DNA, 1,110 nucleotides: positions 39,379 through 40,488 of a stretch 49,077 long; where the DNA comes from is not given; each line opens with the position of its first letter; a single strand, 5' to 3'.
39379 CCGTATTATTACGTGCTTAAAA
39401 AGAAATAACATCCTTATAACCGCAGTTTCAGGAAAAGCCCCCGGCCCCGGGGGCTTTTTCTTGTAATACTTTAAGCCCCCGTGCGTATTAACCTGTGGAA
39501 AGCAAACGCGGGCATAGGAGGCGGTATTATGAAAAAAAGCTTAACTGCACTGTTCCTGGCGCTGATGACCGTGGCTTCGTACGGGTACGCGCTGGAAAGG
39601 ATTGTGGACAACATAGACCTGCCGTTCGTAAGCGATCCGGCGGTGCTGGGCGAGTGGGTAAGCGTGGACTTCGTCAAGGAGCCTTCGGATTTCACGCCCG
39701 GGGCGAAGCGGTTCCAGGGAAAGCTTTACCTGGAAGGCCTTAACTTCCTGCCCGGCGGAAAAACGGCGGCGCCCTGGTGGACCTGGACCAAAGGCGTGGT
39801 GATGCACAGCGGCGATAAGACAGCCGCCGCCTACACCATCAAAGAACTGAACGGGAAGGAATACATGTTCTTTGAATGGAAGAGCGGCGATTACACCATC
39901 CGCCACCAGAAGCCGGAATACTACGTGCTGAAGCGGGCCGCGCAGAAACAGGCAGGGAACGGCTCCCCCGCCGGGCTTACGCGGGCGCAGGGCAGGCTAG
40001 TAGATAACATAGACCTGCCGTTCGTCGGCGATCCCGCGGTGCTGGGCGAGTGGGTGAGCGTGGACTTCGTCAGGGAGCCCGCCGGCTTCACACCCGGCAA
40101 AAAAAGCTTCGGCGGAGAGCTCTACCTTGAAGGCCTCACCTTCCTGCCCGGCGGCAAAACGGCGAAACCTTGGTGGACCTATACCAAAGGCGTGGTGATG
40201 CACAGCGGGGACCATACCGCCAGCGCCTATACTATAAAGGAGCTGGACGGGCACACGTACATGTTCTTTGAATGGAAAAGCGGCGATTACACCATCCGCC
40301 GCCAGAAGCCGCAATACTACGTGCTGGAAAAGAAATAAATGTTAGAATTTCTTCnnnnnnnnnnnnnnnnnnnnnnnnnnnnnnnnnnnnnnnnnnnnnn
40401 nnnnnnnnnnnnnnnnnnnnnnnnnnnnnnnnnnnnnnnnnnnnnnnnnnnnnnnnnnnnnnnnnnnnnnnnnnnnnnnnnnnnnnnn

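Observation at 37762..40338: ECF sigma / minimal anti-sigma operon whose dedicated output is two paralogous secreted proteins made of four copies of an unrecognised ~110-aa domain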

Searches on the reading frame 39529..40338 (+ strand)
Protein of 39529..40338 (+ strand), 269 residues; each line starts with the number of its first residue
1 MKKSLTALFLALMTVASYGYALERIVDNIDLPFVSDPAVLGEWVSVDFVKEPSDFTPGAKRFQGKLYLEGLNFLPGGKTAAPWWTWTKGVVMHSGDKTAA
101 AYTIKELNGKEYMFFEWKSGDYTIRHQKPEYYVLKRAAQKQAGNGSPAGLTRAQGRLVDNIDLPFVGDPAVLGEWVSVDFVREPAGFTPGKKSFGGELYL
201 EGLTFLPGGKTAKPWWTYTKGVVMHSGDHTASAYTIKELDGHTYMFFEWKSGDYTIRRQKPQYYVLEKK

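Call 3: search_protein_families(library=pfam, proteins=[window:39529-40338:+], max_evalue=1)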
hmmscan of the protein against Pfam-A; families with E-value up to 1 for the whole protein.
window:39529-40338:+ (269 aa): 5 families
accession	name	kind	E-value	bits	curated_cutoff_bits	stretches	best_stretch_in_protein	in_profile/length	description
PF07935.16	SSV1_ORF_D-335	-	4.9e-05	24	22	2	117-135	2-20/68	ORF D-335-like protein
PF17210.9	SdrD_B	-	0.0029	18.2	29.7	1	96-139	35-77/112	SdrD B-like domain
PF11008.14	DUF2846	-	0.14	12.7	34.3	0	104-143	33-71/92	Protein of unknown function (DUF2846)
PF23476.1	DUF7132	-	0.18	12.4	27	0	100-125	45-71/106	Family of unknown function (DUF7132)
PF08620.15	RPAP1_C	-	0.22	11.9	27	0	88-107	23-42/69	RPAP1-like, C-terminal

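Call 4: search_protein_families(library=ncbifam, proteins=[window:39529-40338:+], max_evalue=1)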
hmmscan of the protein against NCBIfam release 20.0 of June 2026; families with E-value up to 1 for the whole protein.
window:39529-40338:+ (269 aa): 1 family
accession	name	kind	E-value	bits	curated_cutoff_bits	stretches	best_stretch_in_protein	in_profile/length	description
NF051860.1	PolglcturonPglAAgro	equivalog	0.34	9.5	600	0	65-89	195-219/502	polygalacturonase PglA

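Call 6: find_homologous_proteins(query=window:39529-40338:+)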
Query window:39529-40338:+ (269 aa): 865 proteins with E <= 0.001 among 1711 candidates; the best 120 are listed.
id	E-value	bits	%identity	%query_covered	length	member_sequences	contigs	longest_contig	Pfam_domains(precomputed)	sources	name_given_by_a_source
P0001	4.4e-183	625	100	100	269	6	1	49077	-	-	-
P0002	1.8e-164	564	58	91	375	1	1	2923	-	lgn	-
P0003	3.8e-146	504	54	99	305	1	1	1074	PF07935.17,PF22904.4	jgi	jgi:bla regulator protein BlaR1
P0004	7.5e-132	457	59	90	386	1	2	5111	PF07935.17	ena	-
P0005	2.7e-131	455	59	97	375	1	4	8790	-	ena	-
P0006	4.1e-130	451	59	98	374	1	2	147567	PF07935.17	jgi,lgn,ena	-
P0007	6.3e-128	444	56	100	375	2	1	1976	-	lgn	-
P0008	1.6e-127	443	59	97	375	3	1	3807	-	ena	-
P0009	4.0e-127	441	57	93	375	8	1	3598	-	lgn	-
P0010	2.4e-125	436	55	98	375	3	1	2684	-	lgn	-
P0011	4.2e-125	435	55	90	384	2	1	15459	PF07935.17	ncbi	ncbi:MAG: hypothetical protein ACHQ2Z_06395 [Elusimicrobiota bacterium]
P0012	1.4e-124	433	57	97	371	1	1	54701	PF16253.11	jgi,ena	-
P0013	2.1e-124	432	57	93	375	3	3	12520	-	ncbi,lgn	-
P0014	1.6e-123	430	55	99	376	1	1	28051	-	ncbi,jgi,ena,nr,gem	ncbi:MAG: hypothetical protein KKH28_01610 [Elusimicrobia bacterium]|nr:hypothetical protein [Elusim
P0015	3.4e-122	425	52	96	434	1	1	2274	PF07935.17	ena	-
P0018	2.9e-115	402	52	93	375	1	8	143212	PF16253.11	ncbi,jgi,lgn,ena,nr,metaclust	ncbi:MAG: hypothetical protein A2X28_01575 [Elusimicrobia bacterium GWA2_56_46]|nr:MAG: hypothetical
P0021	1.5e-95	338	54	91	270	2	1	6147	PF07935.17,PF16253.11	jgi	-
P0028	3.1e-91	324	60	91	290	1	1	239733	PF16253.11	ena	-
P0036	4.2e-90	320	59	91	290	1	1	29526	PF16253.11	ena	-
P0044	2.6e-89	317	59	91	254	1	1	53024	PF16253.11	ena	-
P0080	3.8e-82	294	53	90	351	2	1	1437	PF05569.18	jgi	-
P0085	5.1e-81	290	57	90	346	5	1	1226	PF05569.18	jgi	-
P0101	1.0e-75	273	49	96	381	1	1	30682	PF05569.18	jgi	-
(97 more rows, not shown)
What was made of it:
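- Closest known: BlaI/BlaR1. Same: JGI even names many free module proteins 'BlaR1' (call 6).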

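Call 7: search_solved_structures(query=window:39529-40338:+, max_evalue=10)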
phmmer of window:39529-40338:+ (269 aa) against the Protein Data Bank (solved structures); distinct sequences matched with E-value up to 10: 2.
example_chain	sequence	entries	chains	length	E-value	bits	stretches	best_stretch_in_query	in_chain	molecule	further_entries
8rja_C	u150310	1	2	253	0.024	17.1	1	90-214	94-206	formylmethanofuran dehydrogenase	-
1i1q_A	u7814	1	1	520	0.73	12.2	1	98-160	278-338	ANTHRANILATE SYNTHASE COMPONENT I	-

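Call 19: find_related_loci(query=A2, collection=genome_contigs, flank=8000)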
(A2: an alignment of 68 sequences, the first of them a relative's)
Query A2 (269 aa) in genome_contigs; peptide patterns used: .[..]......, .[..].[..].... (x = any residue, [..] = any of these).
210 stretches matched a pattern; 157 encode a relative of the query (tblastn E <= 1e-3); the best 80 are kept; 78 distinct loci.
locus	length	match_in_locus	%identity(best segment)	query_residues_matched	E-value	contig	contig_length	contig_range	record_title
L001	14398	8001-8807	94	1-269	6e-171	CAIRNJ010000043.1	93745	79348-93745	MAG: uncultured Elusimicrobia bacterium isolate MJ_bin-1308 genome assembly, contig: bin-1308:043/112, whole genome shot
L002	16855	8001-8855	56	20-266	3e-98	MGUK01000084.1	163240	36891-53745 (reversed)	MAG: Elusimicrobia bacterium GWF2_62_30 gwf2_scaffold_691, whole genome shotgun sequence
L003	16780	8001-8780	56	1-269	2e-96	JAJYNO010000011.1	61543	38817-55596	MAG: bacterium isolate DBS2-4.bin76 NODE_699_length_61543_cov_3.58402, whole genome shotgun sequence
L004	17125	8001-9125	59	1-269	6e-96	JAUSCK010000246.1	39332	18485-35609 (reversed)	MAG: Elusimicrobiota bacterium isolate E14_concoct.bin.112_sub E14_k141_874415, whole genome shotgun sequence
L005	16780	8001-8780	56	1-269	6e-96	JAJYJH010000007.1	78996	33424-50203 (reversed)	MAG: bacterium isolate DBS2-1.bin156 NODE_524_length_78996_cov_5.378894, whole genome shotgun sequence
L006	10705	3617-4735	58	2-269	9e-96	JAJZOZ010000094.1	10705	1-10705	MAG: bacterium isolate SKS1.bin104 NODE_10916_length_10705_cov_2.036774, whole genome shotgun sequence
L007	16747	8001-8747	59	15-269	8e-95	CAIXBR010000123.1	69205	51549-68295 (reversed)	MAG: uncultured Elusimicrobia bacterium isolate AlinenLipids_bin-3311 genome assembly, contig: bin-3311:123/132, whole g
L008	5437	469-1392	53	24-268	5e-95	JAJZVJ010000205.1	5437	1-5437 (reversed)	MAG: bacterium isolate SKS5.bin41 NODE_29561_length_5437_cov_1.262335, whole genome shotgun sequence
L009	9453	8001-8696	62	20-269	7e-94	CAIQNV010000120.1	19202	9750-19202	MAG: uncultured Elusimicrobia bacterium isolate MJ-time_bin-2640 genome assembly, contig: bin-2640:120/157, whole genome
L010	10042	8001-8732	60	8-268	3e-93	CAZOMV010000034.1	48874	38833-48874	MAG TPA_asm: uncultured Pirellulales bacterium isolate SRP302447_co3_789 genome assembly, contig: NODE_1917_length_48874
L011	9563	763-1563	58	1-269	1e-93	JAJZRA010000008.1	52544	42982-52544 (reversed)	MAG: bacterium isolate SKS1.bin71 NODE_1030_length_52544_cov_4.172368, whole genome shotgun sequence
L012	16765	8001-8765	54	8-269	6e-93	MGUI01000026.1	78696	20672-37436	MAG: Elusimicrobia bacterium GWD2_63_28 gwd2_scaffold_209, whole genome shotgun sequence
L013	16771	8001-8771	55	3-269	5e-92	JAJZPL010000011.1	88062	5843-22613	MAG: bacterium isolate SKS1.bin123 NODE_388_length_88062_cov_2.953033, whole genome shotgun sequence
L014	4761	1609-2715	55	1-269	3e-92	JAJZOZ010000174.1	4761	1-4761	MAG: bacterium isolate SKS1.bin104 NODE_31942_length_4761_cov_2.037764, whole genome shotgun sequence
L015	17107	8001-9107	55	1-269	3e-91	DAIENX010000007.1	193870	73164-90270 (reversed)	MAG TPA_asm: Elusimicrobia bacterium isolate clean1135 k141_3082140, whole genome shotgun sequence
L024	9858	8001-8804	54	24-268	7e-87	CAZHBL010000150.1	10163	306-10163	MAG TPA_asm: uncultured Pirellulales bacterium isolate SRP185410_co2_165 genome assembly, contig: NODE_8648_length_10163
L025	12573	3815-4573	56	13-269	1e-86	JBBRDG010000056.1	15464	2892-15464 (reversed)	MAG: Elusimicrobiales bacterium isolate Co_metawrap_2441 Cmw_2441_k141_24425196_length_15464_cov_14.9611, whole genome s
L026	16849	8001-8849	50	11-268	2e-86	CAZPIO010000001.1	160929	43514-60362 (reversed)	MAG TPA_asm: uncultured Planctomycetales bacterium isolate binchicken_co74_351 genome assembly, contig: NODE_104_length_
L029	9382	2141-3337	56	7-268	2e-84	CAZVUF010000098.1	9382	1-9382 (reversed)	MAG TPA_asm: uncultured Pirellulales bacterium isolate SRP214966_co4_210 genome assembly, contig: NODE_8403_length_9382_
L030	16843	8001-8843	50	24-268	6e-83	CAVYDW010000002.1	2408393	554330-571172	MAG: uncultured Phycisphaerae bacterium isolate MFD04492.bin.2.1 genome assembly, contig: contig_22157, whole genome sho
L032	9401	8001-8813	50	24-269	1e-81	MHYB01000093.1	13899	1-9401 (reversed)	MAG: Planctomycetes bacterium GWF2_50_10 gwf2_scaffold_5174, whole genome shotgun sequence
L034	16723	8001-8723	52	20-268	1e-79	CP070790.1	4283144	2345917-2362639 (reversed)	MAG: Planctomycetota bacterium isolate bin1449 chromosome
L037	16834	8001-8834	47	4-267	1e-78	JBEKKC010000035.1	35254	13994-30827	MAG: Tepidisphaeraceae bacterium isolate SPRUCE 338 SPRUCE_338_35, whole genome shotgun sequence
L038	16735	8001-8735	52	9-269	4e-78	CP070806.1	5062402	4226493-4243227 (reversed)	MAG: Phycisphaerales bacterium isolate bin1297 chromosome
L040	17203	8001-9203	49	2-268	1e-77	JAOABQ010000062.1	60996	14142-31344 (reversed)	MAG: Clostridia bacterium isolate SKW182 k141_94546, whole genome shotgun sequence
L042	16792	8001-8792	51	20-268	2e-76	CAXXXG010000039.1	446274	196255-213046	MAG: Sedimentisphaerales bacterium isolate 547d8dc4-f4dd-4db4-9462-dbf544382da7 genome assembly, contig: contig_39, whol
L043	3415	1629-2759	53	20-269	2e-76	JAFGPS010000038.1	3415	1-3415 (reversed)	MAG: Sedimentisphaerales bacterium isolate Zod_Metabat.706 k87_2679931, whole genome shotgun sequence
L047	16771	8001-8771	46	21-268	9e-72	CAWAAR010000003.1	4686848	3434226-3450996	MAG: uncultured Clostridiaceae bacterium isolate MFD01299.bin.2.209 genome assembly, contig: contig_5117, whole genome s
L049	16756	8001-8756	46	13-268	1e-70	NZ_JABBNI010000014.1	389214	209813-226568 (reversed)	Clostridium muellerianum strain P21 NODE_1_length_389214_cov_120.525384, whole genome shotgun sequence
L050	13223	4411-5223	44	9-268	1e-69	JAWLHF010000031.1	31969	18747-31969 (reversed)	MAG: Clostridiaceae bacterium isolate 30dZY2.bin.40 NODE_1815_length_31969_cov_7.568026, whole genome shotgun sequence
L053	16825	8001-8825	42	4-268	1e-68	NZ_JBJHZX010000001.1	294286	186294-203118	Candidatus Clostridium eludens strain WILCCON 0269 NODE_1_length_294286_cov_142.951711, whole genome shotgun sequence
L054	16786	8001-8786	44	18-268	1e-68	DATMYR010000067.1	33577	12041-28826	MAG TPA_asm: Syntrophomonadaceae bacterium isolate SMAG_U13153 k141_75889, whole genome shotgun sequence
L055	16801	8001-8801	44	13-268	2e-67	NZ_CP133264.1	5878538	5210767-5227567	Clostridium sp. OS1-26 chromosome, complete genome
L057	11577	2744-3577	42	3-268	6e-66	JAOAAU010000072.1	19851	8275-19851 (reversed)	MAG: Clostridia bacterium isolate SKW158 k141_168024, whole genome shotgun sequence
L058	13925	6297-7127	41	5-268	9e-63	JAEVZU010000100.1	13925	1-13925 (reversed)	MAG: Bacillota bacterium isolate OH_PBB_181 k127_388624, whole genome shotgun sequence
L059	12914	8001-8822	43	5-268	1e-62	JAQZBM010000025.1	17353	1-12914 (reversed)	MAG: Clostridia bacterium isolate L_E1_T20_C_bin.105 scaffold_4236, whole genome shotgun sequence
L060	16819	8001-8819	42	9-268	8e-62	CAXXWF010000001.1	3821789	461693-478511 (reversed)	MAG: Syntrophomonadaceae bacterium isolate 510d5e25-0d66-4dd2-8cb2-8a0e7e1720a4 genome assembly, contig: contig_1, whole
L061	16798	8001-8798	41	3-268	1e-61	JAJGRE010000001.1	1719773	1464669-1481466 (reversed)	Calditrichales bacterium MX18-03 contig1_1719773bp, whole genome shotgun sequence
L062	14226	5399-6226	43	22-268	7e-61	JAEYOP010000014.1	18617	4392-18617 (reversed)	MAG: Bacillota bacterium isolate OH_CBB_158 k127_635498, whole genome shotgun sequence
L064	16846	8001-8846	42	1-269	3e-62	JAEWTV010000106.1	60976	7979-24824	MAG: Bacillota bacterium isolate OH_SDB_158 k127_1056557, whole genome shotgun sequence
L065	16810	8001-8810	45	26-268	5e-69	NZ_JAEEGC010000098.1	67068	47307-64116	Clostridium thailandense strain PL3 NG-25456_PL3_lib407054_6879_1_1_contig_98, whole genome shotgun sequence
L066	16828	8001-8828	42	8-268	1e-63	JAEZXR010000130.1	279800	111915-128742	MAG: Bacillota bacterium isolate OH_PFB_209 k127_119236, whole genome shotgun sequence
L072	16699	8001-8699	39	24-269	8e-50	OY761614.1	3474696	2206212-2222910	MAG: uncultured Holophaga sp. isolate c3c763bb-72ba-4188-aae9-c4b83244ba6d genome assembly, chromosome: 1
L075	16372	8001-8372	64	23-268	9e-48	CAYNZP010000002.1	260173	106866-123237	MAG TPA_asm: uncultured Planctomycetaceae bacterium isolate SRP077602_co10_423 genome assembly, contig: NODE_21_length_2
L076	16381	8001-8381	62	24-268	2e-46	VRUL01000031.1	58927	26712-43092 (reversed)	MAG: Planctomycetota bacterium isolate MohnsGC08_bin191 NODE_31_length_58927_cov_49.449363, whole genome shotgun sequenc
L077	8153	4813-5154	63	24-268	9e-47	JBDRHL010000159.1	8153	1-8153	MAG: Planctomycetota bacterium isolate MEGAHIT-group-1.515 k141_12802086, whole genome shotgun sequence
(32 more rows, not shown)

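Call 23: search_protein_families(library=pfam, proteins=[L010:4032-9806:+, L024:6390-9593:+, L026:6312-9356:+, L030:6804-8813:+, L034:5721-8726:+, L040:7014-9212:+, L047:6873-8780:+, L049:6846-8762:+, L072:6900-8702:+], max_evalue=0.001)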
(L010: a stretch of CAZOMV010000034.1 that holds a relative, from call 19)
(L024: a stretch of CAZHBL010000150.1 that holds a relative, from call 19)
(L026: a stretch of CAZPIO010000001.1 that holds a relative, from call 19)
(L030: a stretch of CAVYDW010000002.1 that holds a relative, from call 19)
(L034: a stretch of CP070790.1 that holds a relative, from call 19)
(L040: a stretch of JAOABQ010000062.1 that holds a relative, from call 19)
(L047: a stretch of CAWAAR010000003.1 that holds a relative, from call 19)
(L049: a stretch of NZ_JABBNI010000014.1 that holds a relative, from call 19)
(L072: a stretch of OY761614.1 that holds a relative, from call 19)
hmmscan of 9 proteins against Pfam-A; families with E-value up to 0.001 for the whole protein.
L010:4032-9806:+ (1924 aa): 3 families
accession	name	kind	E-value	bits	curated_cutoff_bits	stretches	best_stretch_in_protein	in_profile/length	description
PF05569.17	Peptidase_M56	-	9.1e-32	110.8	31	1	173-349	98-278/296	BlaR1 peptidase M56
PF07935.16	SSV1_ORF_D-335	-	2.5e-06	28.1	22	0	1540-1583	2-44/68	ORF D-335-like protein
PF01435.24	Peptidase_M48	-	6.2e-06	26.6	20.3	0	246-298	42-97/186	Peptidase family M48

L024:6390-9593:+ (1067 aa): 5 families
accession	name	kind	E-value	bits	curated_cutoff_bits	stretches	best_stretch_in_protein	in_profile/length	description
PF05569.17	Peptidase_M56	-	4.8e-45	154.4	31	1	39-340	7-294/296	BlaR1 peptidase M56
PF17820.7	PDZ_6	-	5e-15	55.4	27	1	1001-1054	4-54/54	PDZ domain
PF13180.12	PDZ_2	-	4.1e-13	49.9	27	1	990-1064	7-79/80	PDZ domain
PF01435.24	Peptidase_M48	-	4.4e-08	33.6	20.3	1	221-287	44-114/186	Peptidase family M48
PF00595.29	PDZ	-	7e-08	33.2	23.2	1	1001-1053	31-81/81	PDZ domain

L026:6312-9356:+ (1014 aa): 2 families
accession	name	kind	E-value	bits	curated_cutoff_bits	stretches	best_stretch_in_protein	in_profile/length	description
PF05569.17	Peptidase_M56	-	3.4e-59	200.9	31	1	31-348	6-296/296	BlaR1 peptidase M56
PF07935.16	SSV1_ORF_D-335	-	0.00091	19.9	22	0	820-838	2-20/68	ORF D-335-like protein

L030:6804-8813:+ (669 aa): 3 families
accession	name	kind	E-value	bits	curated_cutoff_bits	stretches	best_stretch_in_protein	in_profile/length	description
PF05569.17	Peptidase_M56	-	7.2e-63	212.9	31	1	21-332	3-296/296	BlaR1 peptidase M56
PF07935.16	SSV1_ORF_D-335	-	9.3e-05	23.1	22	0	646-664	2-20/68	ORF D-335-like protein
PF01435.24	Peptidase_M48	-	0.00045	20.5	20.3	1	204-259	34-96/186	Peptidase family M48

L034:5721-8726:+ (1001 aa): 3 families
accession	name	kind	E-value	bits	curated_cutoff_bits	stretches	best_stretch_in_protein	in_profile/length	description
PF07705.17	CARDB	-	5.9e-24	84.6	22.7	2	492-591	3-100/101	CARDB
PF13385.13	Laminin_G_3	-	2.6e-21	76.8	27.6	1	94-240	1-151/151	Concanavalin A-like lectin/glucanases superfamily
PF07935.16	SSV1_ORF_D-335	-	0.00081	20.1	22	0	855-874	2-21/68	ORF D-335-like protein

L040:7014-9212:+ (732 aa): 1 family
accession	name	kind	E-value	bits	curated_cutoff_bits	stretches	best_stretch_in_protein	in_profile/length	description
PF05569.17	Peptidase_M56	-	1.5e-69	234.9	31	1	16-325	6-296/296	BlaR1 peptidase M56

L047:6873-8780:+ (635 aa): 2 families
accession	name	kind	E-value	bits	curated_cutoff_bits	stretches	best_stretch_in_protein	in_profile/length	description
PF05569.17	Peptidase_M56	-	3.2e-66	223.9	31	1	21-334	4-296/296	BlaR1 peptidase M56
PF20668.2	DUF6815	-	0.00037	21.8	28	0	427-466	62-102/105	Domain of unknown function (DUF6815)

L049:6846-8762:+ (638 aa): 1 family
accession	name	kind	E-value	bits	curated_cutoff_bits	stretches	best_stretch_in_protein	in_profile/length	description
PF05569.17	Peptidase_M56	-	3.2e-64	217.4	31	1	21-337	4-296/296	BlaR1 peptidase M56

L072:6900-8702:+ (600 aa): 1 family
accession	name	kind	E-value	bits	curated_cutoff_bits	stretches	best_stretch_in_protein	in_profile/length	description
PF05569.17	Peptidase_M56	-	2.3e-57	194.9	31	1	24-313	3-296/296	BlaR1 peptidase M56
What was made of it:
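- On BlaR1 (K02172, the JGI label on homologues): M56 is present only in fused relatives (call 23).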

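Call 24: predict_structure(alignment_id=A2)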
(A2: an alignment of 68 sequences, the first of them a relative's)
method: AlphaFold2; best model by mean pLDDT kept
length: 269 residues; sequences in the alignment: 68
mean_pLDDT: 89.6   pTM: 0.54
mean pLDDT of the five models: 89.6, 89.5, 88.2, 87.7, 87.4
residues with pLDDT >= 90: 215; 70-90: 17; 50-70: 25; < 50: 12
segments of 3 or more residues with pLDDT < 50: 143-148
pLDDT, mean of each block of 10 residues (from residue 1): 54 52 87 95 97 96 95 94 96 96 98 97 95 90 46 72 96 98 97 95 98 97 96 98 98 88 98
secondary structure, 60 per line:
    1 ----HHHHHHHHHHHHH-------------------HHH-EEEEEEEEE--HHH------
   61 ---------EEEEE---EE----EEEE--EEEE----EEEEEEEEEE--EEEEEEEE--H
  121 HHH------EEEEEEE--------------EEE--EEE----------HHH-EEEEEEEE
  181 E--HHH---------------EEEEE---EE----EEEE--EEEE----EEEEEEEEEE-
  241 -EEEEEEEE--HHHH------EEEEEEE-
elements in order: H5-17 E41-49 E70-74 E84-87 E90-93 E98-107 E110-117 H120-123 E130-136 E151-153 E156-158 E173-181 E202-206 E216-219 E222-225 E230-239 E242-249 H252-255 E262-268

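Call 27: search_protein_families(library=pfam, proteins=[L040:6588-7013:+, L047:6406-6882:+, L049:6352-6855:+, L053:6554-6964:+, L055:6512-6889:+, L065:6475-6864:+, L072:6524-6943:+, L030:6424-6825:+, L026:5932-6348:+, L024:5781-6389:+], max_evalue=0.001)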
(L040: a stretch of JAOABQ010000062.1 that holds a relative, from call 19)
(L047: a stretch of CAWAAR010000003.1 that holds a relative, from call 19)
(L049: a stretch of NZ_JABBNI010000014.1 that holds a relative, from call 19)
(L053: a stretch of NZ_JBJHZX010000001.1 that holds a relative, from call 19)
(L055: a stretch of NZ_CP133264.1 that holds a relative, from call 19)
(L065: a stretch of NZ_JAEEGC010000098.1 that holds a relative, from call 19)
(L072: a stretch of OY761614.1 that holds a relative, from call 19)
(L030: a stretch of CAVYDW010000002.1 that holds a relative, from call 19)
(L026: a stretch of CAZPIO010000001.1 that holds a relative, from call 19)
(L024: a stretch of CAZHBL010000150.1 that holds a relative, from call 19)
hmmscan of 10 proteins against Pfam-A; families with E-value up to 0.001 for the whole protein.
L040:6588-7013:+ (141 aa): 1 family
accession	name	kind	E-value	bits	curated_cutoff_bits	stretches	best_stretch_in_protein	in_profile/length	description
PF03965.22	Penicillinase_R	-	6.1e-36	123.7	22.6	1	23-137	1-115/115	Penicillinase repressor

L047:6406-6882:+ (158 aa): 2 families
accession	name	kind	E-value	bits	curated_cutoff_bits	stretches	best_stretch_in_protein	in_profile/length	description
PF03965.22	Penicillinase_R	-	3.4e-37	127.7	22.6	1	42-156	1-115/115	Penicillinase repressor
PF21698.3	Spo16_C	-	8.9e-06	25.7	27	1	124-150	3-29/43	Spo16 protein, C-terminal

L049:6352-6855:+ (167 aa): 2 families
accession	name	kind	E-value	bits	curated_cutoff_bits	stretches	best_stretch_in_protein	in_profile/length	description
PF03965.22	Penicillinase_R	-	5e-37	127.2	22.6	1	51-165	1-115/115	Penicillinase repressor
PF21698.3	Spo16_C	-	1.8e-05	24.8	27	1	133-159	3-29/43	Spo16 protein, C-terminal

L053:6554-6964:+ (136 aa): 3 families
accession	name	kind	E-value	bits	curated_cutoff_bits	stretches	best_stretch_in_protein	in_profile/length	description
PF03965.22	Penicillinase_R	-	1.4e-36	125.8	22.6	1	20-134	1-115/115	Penicillinase repressor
PF18665.6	TetR_C_37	-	2.3e-05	25.4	27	1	57-131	6-79/117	Tetracyclin repressor-like, C-terminal domain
PF21698.3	Spo16_C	-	3e-05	24.1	27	1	102-128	3-29/43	Spo16 protein, C-terminal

L055:6512-6889:+ (125 aa): 2 families
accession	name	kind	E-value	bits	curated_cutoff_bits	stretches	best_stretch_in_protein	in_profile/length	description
PF03965.22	Penicillinase_R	-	3.3e-36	124.6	22.6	1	9-123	1-115/115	Penicillinase repressor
PF18665.6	TetR_C_37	-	4e-05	24.7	27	1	44-118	4-77/117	Tetracyclin repressor-like, C-terminal domain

L065:6475-6864:+ (129 aa): 2 families
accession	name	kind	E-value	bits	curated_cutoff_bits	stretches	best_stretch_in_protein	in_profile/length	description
PF03965.22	Penicillinase_R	-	1e-37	129.4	22.6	1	13-127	1-115/115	Penicillinase repressor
PF21698.3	Spo16_C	-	3.1e-05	24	27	1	95-121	3-29/43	Spo16 protein, C-terminal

L072:6524-6943:+ (139 aa): 1 family
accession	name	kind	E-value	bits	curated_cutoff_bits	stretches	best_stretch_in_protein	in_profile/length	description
PF03965.22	Penicillinase_R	-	3.8e-37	127.6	22.6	1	17-130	1-114/115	Penicillinase repressor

L030:6424-6825:+ (133 aa): 1 family
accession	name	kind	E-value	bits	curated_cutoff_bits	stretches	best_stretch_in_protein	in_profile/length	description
PF03965.22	Penicillinase_R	-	4.4e-36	124.2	22.6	1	13-127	1-115/115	Penicillinase repressor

L026:5932-6348:+ (138 aa): 1 family
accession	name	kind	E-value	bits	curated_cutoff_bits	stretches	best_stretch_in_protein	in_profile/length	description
PF03965.22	Penicillinase_R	-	3.5e-36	124.5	22.6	1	20-134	1-115/115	Penicillinase repressor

L024:5781-6389:+ (202 aa): 2 families
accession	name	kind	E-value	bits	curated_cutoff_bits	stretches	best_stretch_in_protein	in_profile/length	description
PF03965.22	Penicillinase_R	-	1.9e-27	96.3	22.6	1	82-195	1-114/115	Penicillinase repressor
PF01978.25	TrmB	-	0.0009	19.5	25.6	0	80-138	4-58/68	Sugar-specific transcriptional regulator TrmB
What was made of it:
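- Closest known: BlaI/BlaR1. Same: Relatives in Clostridium, Planctomycetota and Holophaga have BlaI (PF03965) followed by an M56 protease domain (PF05569) carrying the module in place of the penicillin-binding sensor domain (calls 23, 27).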
